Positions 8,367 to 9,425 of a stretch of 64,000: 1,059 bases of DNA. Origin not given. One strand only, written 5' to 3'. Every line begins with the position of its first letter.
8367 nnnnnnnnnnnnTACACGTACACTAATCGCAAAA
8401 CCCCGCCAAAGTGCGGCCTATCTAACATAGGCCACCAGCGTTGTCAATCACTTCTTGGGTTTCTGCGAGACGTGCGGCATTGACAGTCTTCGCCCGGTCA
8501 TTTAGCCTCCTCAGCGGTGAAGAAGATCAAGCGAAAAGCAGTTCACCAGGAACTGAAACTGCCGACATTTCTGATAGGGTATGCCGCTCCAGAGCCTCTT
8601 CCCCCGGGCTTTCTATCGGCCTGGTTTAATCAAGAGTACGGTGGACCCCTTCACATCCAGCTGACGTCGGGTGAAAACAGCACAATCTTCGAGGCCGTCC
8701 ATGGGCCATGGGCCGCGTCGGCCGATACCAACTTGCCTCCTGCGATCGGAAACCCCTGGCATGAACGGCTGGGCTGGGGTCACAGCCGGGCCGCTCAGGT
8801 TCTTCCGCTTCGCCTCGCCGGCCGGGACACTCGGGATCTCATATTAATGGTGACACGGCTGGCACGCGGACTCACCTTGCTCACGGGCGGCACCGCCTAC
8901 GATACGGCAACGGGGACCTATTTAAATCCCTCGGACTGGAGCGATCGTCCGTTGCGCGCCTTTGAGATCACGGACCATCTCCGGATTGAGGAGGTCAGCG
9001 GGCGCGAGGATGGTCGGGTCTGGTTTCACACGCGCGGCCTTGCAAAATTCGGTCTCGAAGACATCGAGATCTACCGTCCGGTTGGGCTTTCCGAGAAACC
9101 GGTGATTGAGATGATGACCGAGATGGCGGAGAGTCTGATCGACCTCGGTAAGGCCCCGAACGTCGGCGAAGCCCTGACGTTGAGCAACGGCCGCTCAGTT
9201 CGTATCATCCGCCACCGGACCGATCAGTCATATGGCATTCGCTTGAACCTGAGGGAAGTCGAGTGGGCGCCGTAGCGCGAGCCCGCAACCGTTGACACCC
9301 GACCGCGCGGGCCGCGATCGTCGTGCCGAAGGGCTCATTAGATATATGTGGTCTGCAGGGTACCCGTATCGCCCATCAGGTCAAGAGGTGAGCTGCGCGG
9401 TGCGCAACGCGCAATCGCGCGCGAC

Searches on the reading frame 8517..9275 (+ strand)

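Call 6: search_protein_families(library=pfam, proteins=[window:8517-9275:+], max_evalue=0.01)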
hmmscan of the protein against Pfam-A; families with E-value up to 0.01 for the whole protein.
window:8517-9275:+ (252 aa): 1 family
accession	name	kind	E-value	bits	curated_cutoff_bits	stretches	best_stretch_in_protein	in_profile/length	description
PF22789.1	DUF4026_C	-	1.1e-07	32.7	27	1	158-224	2-70/114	Protein of unknown function (DUF4026) C-terminal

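Call 7: search_protein_families(library=ncbifam, proteins=[window:8517-9275:+], max_evalue=0.01)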
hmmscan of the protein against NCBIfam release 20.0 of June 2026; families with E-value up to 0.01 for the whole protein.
window:8517-9275:+ (252 aa): 0 families
